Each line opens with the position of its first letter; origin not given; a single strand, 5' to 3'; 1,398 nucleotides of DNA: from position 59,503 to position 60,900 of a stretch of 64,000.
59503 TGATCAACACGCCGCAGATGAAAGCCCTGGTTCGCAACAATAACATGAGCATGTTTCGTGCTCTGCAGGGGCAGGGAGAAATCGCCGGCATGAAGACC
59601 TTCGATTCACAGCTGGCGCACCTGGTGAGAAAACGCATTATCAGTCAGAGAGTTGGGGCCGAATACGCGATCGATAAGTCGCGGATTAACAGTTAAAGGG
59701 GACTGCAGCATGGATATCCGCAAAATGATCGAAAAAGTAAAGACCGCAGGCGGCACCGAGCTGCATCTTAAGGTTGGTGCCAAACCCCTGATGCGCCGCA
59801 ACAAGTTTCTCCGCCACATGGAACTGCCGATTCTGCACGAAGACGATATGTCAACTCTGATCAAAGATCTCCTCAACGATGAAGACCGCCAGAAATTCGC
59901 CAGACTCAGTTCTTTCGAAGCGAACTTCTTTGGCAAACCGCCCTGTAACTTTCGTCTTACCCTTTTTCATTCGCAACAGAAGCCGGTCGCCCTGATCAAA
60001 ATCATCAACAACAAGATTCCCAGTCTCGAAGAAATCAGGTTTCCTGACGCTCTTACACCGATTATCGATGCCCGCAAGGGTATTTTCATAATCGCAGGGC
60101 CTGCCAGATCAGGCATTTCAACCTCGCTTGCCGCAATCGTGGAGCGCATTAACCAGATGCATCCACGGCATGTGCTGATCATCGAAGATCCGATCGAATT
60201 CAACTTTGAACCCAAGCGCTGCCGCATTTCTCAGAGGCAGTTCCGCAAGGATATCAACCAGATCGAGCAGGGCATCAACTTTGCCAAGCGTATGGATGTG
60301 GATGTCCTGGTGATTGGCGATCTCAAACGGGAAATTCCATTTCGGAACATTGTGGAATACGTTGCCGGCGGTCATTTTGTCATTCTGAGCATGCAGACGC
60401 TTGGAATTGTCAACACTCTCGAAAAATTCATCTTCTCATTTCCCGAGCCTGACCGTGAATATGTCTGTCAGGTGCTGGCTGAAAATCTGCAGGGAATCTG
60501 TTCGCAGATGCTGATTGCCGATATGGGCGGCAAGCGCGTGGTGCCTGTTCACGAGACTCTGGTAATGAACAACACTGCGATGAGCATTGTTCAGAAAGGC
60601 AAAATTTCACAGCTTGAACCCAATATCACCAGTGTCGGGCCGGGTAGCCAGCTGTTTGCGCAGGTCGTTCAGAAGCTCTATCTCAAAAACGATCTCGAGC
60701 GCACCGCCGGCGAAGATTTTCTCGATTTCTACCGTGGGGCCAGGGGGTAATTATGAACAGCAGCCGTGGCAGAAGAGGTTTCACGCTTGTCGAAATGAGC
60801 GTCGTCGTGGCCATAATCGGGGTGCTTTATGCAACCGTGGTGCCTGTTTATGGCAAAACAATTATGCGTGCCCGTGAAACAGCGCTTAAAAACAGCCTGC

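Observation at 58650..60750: Two tandem PilT paralogues with systematically degenerate catalytic motifs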

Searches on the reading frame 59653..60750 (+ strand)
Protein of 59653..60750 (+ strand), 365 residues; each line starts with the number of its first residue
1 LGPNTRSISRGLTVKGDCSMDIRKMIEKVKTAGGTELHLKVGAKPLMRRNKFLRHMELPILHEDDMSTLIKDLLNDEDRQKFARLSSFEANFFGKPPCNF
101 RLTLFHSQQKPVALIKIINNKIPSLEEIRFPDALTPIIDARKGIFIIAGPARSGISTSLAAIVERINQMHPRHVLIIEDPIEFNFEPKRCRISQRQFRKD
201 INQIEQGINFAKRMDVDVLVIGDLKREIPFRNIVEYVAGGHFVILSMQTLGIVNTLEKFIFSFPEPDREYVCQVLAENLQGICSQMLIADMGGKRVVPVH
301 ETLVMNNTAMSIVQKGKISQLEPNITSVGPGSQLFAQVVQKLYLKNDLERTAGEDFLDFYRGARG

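Call 3: search_protein_families(library=pfam, proteins=[window:59653-60750:+], max_evalue=0.01)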
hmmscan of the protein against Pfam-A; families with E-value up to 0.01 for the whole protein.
window:59653-60750:+ (365 aa): 1 family
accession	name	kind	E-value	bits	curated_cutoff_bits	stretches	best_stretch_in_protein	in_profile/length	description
PF00437.27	T2SSE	-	1.1e-12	47.7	24.9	1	132-289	132-279/370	Type II/IV secretion system protein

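Call 4: search_protein_families(library=ncbifam, proteins=[window:59653-60750:+], max_evalue=0.01)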
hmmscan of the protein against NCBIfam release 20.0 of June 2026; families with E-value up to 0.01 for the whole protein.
window:59653-60750:+ (365 aa): 9 families
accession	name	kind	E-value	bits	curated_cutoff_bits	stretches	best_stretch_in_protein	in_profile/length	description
TIGR01420.1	pilT_fam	subfamily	2.7e-64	217.6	319.1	1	22-351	2-332/343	PilT/PilU family type 4a pilus ATPase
TIGR02525.1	plasmid_TraJ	equivalog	2e-22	79.7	368.3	1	107-328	113-337/372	plasmid transfer ATPase TraJ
TIGR02524.1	dot_icm_DotB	equivalog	1.5e-17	63.8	463.3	1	115-318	107-314/358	Dot/Icm type IV secretion system ATPase DotB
NF041000.1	ATPase_ComGA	equivalog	1.1e-13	50.8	300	1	87-288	70-265/267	competence type IV pilus ATPase ComGA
TIGR02533.1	type_II_gspE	equivalog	1.4e-11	43.7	630.25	1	133-258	234-355/486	type II secretion system ATPase GspE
NF053534.1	T4PilAsmATPsTfpB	equivalog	1.9e-06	26.6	850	1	137-250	331-440/584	type IV pilus assembly ATPase TfpB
NF007755.0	PRK10436.1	equivalog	3.3e-05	22.7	617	1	134-258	211-331/465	type II secretion system protein GspE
TIGR02538.1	type_IV_pilB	equivalog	5.1e-05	22.1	675.65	1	138-258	312-428/564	type IV-A pilus assembly ATPase PilB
TIGR02782.1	TrbB_P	equivalog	0.0016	17.8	304.55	1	132-225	127-218/303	P-type conjugative transfer ATPase TrbB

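Call 6: search_solved_structures(query=window:59710-60750:+, show_alignments=2, max_evalue=1e-10)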
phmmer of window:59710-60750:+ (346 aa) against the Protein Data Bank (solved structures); distinct sequences matched with E-value up to 1e-10: 10.
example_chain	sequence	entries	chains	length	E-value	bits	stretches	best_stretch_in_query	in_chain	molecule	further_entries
3jvu_A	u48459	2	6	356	1.5e-47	165.5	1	1-321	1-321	Twitching mobility protein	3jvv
2gsz_A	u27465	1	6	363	3.3e-42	147.9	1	4-326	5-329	twitching motility protein PilT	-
2ewv_A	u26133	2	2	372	3.5e-42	147.9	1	4-326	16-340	twitching motility protein PilT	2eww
5zfq_A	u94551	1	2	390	1.8e-39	139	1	5-306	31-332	Twitching motility pilus retraction protein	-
10my_A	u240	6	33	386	7.8e-39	136.9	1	7-328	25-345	PilT/PilU family type 4a pilus ATPase | Twitching motility protein PilT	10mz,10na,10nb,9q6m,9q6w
6ojx_A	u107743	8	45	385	2e-38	135.5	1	5-306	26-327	Twitching motility pilus retraction ATPase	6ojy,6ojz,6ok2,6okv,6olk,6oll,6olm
9n32_A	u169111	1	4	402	1.3e-37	132.8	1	1-329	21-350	PilU protein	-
5fl3_A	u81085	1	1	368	2.4e-33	118.8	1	5-294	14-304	PILI RETRACTION PROTEIN PILT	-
2eyu_A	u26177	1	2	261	1.4e-30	109.7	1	102-326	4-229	twitching motility protein PilT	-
6geb_A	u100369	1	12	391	7.5e-13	51.5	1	96-300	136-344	DotB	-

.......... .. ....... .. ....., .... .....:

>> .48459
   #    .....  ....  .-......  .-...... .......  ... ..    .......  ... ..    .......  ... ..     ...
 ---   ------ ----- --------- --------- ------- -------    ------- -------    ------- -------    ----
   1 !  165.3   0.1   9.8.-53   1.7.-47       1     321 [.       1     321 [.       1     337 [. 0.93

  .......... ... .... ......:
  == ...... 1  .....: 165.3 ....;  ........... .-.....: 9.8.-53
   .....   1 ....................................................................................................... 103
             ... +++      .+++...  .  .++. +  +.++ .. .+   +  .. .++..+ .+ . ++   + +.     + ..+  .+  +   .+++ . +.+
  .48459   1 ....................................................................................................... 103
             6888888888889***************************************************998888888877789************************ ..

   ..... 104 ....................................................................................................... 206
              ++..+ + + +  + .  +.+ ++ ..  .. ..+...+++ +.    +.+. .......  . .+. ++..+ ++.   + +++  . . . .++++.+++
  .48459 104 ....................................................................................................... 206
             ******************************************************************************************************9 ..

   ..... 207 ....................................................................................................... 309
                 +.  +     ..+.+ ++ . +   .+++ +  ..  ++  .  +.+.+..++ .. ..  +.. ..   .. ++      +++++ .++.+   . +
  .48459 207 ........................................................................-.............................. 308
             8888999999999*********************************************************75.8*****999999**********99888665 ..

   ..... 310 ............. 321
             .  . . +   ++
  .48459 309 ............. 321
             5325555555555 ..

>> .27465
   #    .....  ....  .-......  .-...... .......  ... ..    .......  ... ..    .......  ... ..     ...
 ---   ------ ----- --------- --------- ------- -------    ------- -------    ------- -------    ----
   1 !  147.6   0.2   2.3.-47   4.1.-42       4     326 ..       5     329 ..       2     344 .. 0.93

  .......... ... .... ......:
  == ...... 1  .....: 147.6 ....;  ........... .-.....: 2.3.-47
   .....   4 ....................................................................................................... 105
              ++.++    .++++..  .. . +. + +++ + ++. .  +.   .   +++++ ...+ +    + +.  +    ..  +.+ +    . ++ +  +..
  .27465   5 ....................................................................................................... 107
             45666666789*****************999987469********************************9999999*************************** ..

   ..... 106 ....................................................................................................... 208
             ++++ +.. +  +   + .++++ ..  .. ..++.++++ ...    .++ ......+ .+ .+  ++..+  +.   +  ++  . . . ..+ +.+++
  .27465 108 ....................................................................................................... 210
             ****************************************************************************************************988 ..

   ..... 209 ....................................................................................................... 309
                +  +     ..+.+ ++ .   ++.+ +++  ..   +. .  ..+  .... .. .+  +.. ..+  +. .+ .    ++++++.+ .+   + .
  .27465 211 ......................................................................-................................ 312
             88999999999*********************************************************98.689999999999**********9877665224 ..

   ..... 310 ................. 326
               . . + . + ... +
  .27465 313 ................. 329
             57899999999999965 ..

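Call 10: find_homologous_proteins(query=window:59710-60750:+, max_evalue=1e-20)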
Query window:59710-60750:+ (346 aa): 92 proteins with E <= 1e-20 among 2049 candidates.
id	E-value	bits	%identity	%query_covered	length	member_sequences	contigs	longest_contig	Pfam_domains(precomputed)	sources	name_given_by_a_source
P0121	5.9e-227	770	100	100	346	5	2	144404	PF00437.27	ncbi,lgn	-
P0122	4.9e-214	728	92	100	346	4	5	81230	PF00437.27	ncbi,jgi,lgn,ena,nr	ncbi:MAG TPA: ATPase, T2SS/T4P/T4SS family [Candidatus Rifleibacterium sp.]|nr:ATPase, T2SS/T4P/T4SS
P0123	6.1e-201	684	86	100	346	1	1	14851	PF00437.27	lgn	-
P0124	1.4e-200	683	88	100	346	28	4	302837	PF00437.27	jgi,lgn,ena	-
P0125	1.6e-200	683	85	100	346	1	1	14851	PF00437.27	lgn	-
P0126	1.9e-199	680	85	100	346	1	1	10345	PF00437.27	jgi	-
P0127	4.1e-199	678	85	100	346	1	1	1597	PF00437.27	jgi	-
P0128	5.8e-196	668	85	100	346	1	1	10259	PF00437.27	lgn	-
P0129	7.2e-196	668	85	100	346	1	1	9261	PF00437.27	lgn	-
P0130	4.6e-192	655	83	100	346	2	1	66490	PF00437.27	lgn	-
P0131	6.5e-186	635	80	100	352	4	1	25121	PF00437.27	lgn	-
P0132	8.1e-186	635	81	100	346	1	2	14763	PF00437.27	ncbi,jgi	jgi:twitching motility protein PilT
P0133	4.2e-184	629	79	100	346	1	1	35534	PF00437.27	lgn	-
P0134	1.6e-183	627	79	100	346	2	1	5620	PF00437.27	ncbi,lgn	-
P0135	1.0e-181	621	88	90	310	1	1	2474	PF00437.27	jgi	jgi:twitching motility protein PilT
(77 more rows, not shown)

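Call 22: find_related_loci(query=A1, collection=genome_contigs, flank=10000)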
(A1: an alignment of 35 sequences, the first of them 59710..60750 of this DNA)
Query A1 (346 aa) in genome_contigs; peptide patterns used: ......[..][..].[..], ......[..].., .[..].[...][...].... (x = any residue, [..] = any of these).
187 stretches matched a pattern; 81 encode a relative of the query (tblastn E <= 1e-3); the best 80 are kept; 80 distinct loci.
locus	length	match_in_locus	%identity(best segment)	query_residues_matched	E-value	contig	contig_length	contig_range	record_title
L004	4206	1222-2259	99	1-346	0e+0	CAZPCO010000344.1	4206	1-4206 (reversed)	MAG TPA_asm: uncultured bacterium isolate binchicken_co117_419 genome assembly, contig: NODE_35227_length_4206_cov_4.481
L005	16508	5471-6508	92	1-346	0e+0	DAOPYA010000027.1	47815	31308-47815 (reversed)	MAG TPA_asm: Candidatus Rifleibacterium sp. isolate AMR_MDS_1326 NODE_593_length_47815_cov_5.483124, whole genome shotgu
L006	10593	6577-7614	90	1-346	0e+0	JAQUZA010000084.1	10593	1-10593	MAG: Candidatus Riflebacteria bacterium isolate STD2_25 NODE_24631_length_10593_cov_2.343589_Sandtown_D2, whole genome s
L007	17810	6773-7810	89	1-346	0e+0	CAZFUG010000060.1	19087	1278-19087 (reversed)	MAG TPA_asm: uncultured bacterium isolate binchicken_co115_14 genome assembly, contig: NODE_4585_length_19087_cov_4.1319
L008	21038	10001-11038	89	1-346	0e+0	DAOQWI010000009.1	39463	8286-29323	MAG TPA_asm: Candidatus Ozemobacteraceae bacterium isolate AMR_MDS_1066 NODE_1176_length_39463_cov_6.032405, whole genom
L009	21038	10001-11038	88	1-346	0e+0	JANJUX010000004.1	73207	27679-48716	MAG: Candidatus Riflebacteria bacterium isolate RXS2_metabat.bin.35 RXS2_k141_156279, whole genome shotgun sequence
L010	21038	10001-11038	88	1-346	0e+0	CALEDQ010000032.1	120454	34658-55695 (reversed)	MAG TPA_asm: uncultured bacterium isolate SRR3330203_bin.17_CONCOCT_v1.1_MAG genome assembly, contig: ERZ724088.129, who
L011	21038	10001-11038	79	1-346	0e+0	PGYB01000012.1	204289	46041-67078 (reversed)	MAG: Candidatus Riflebacteria bacterium HGW-Riflebacteria-1 bjp_ig2103_scaffold_99, whole genome shotgun sequence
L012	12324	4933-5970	79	1-346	0e+0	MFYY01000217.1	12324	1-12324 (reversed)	MAG: Candidatus Riflebacteria bacterium GWC2_50_8 gwc2_scaffold_6423, whole genome shotgun sequence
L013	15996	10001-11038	79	1-346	0e+0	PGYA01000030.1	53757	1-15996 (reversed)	MAG: Candidatus Riflebacteria bacterium HGW-Riflebacteria-2 bjp_ig2102_scaffold_478, whole genome shotgun sequence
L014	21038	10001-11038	78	1-346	0e+0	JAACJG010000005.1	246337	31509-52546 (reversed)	MAG: Candidatus Rifleibacterium amylolyticum isolate CH46 Scaffold04, whole genome shotgun sequence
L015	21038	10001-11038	78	1-346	0e+0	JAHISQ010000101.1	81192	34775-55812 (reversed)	MAG: Candidatus Riflebacteria bacterium isolate MM_PC_MetaG.mb.182 MM_PC_MetaG.mb.182_k141_1063004, whole genome shotgun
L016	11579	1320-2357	79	1-346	0e+0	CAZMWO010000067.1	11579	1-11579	MAG TPA_asm: uncultured bacterium isolate SRP192927_co6_749 genome assembly, contig: NODE_13958_length_11579_cov_3.87686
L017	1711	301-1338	77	1-346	0e+0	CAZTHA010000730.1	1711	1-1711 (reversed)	MAG TPA_asm: uncultured bacterium isolate binchicken_co108_60 genome assembly, contig: NODE_136116_length_1711_cov_5.510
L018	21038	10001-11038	73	1-346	9e-180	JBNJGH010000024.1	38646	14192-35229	MAG: Candidatus Rifleibacteriota bacterium isolate Y22_45dBSe2.bin.2 NODE_486_length_38646_cov_11.423379, whole genome s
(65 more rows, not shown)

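Call 42: predict_structure(alignment_id=A1)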
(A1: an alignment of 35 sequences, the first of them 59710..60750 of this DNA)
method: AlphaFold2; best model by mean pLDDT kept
length: 346 residues; sequences in the alignment: 35
mean_pLDDT: 90.6   pTM: 0.83
mean pLDDT of the five models: 90.6, 90.1, 89.9, 89.6, 84.4
residues with pLDDT >= 90: 228; 70-90: 111; 50-70: 7; < 50: 0
segments of 3 or more residues with pLDDT < 50: none
pLDDT, mean of each block of 10 residues (from residue 1): 86 91 92 87 90 89 89 81 90 89 90 94 96 91 96 94 89 90 86 93 86 94 95 95 95 97 95 78 95 95 85 92 90 92 78
secondary structure, 60 per line:
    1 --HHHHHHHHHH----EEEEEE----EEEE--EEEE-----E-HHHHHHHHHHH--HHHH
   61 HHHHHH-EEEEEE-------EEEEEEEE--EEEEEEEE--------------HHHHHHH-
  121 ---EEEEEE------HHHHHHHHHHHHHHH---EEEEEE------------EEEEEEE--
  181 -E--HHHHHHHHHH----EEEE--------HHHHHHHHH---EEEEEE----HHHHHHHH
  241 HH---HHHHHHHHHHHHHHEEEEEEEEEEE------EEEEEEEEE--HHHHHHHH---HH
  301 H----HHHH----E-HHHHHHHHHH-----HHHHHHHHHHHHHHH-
elements in order: H3-12 E17-22 E27-30 E33-36 H44-54 H57-66 E68-73 E81-88 E91-98 H113-119 E124-129 H136-150 E154-159 E172-178 H185-194 E199-202 H211-219 E223-228 H233-242 H246-259 E260-270 E277-285 H288-295 H306-309 H316-325 H331-345

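Call 73: fold_search(model_id=the predicted structure, library=pdb)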
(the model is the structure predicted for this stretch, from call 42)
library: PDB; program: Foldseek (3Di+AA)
matches with E <= 10: 1755; with E <= 0.001: 213
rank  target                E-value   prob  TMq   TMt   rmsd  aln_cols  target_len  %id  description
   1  6okv_B                4.3e-34  1.00  0.82  0.80   3.5       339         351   25  PilT4 from Geobacter metallireducens bound to AMP-PNP: C2ccocco conformation (released 2019-11-20)
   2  6ok2_A                6.1e-34  1.00  0.84  0.82   3.1       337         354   25  PilT4 from Geobacter metallireducens bound to ADP: C3ocococ conformation (released 2019-11-20)
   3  6okv_D                6.5e-34  1.00  0.83  0.80   3.2       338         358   25  PilT4 from Geobacter metallireducens bound to AMP-PNP: C2ccocco conformation (released 2019-11-20)
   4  6ojy_E                8.3e-34  1.00  0.84  0.82   3.2       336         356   25  Methylated PilT4 from Geobacter metallireducens bound to sulfate: C3ocococ conformation (released 2019-11-20)
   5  6ojy_B                8.3e-34  1.00  0.82  0.80   3.3       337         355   25  Methylated PilT4 from Geobacter metallireducens bound to sulfate: C3ocococ conformation (released 2019-11-20)
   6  5zfq_A                2.8e-33  1.00  0.88  0.85   2.5       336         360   25  Crystal structure of PilT-4, a retraction ATPase motor of Type IV pilus , from Geobacter sulfurreducens (released 2018-09-19)
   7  6ojy_C                2.8e-33  1.00  0.84  0.82   3.1       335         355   25  Methylated PilT4 from Geobacter metallireducens bound to sulfate: C3ocococ conformation (released 2019-11-20)
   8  9n32_B                3.4e-33  1.00  0.88  0.87   2.4       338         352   25  PilU from Pseudomonas aeruginosa: C3ocococ conformation (released 2025-12-10)
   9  6ojy_A                3.4e-33  1.00  0.85  0.84   3.0       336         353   25  Methylated PilT4 from Geobacter metallireducens bound to sulfate: C3ocococ conformation (released 2019-11-20)
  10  6ok2_F                3.4e-33  1.00  0.84  0.83   3.2       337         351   26  PilT4 from Geobacter metallireducens bound to ADP: C3ocococ conformation (released 2019-11-20)
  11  6ojy_F                3.6e-33  1.00  0.83  0.82   3.3       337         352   25  Methylated PilT4 from Geobacter metallireducens bound to sulfate: C3ocococ conformation (released 2019-11-20)
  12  9n32_A                3.8e-33  1.00  0.88  0.87   2.4       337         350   25  PilU from Pseudomonas aeruginosa: C3ocococ conformation (released 2025-12-10)
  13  6ojx_B                3.8e-33  1.00  0.82  0.80   3.4       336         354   25  PilT4 from Geobacter metallireducens bound to ATP (released 2019-11-20)
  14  3jvu_C                4.9e-33  1.00  0.81  0.83   3.4       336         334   27  Crystal structure of unliganded P. aeruginosa PilT (released 2010-07-21)
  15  3jvv_C                5.5e-33  1.00  0.80  0.81   3.5       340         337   27  Crystal Structure of P. aeruginosa PilT with bound AMP-PCP (released 2010-06-02)
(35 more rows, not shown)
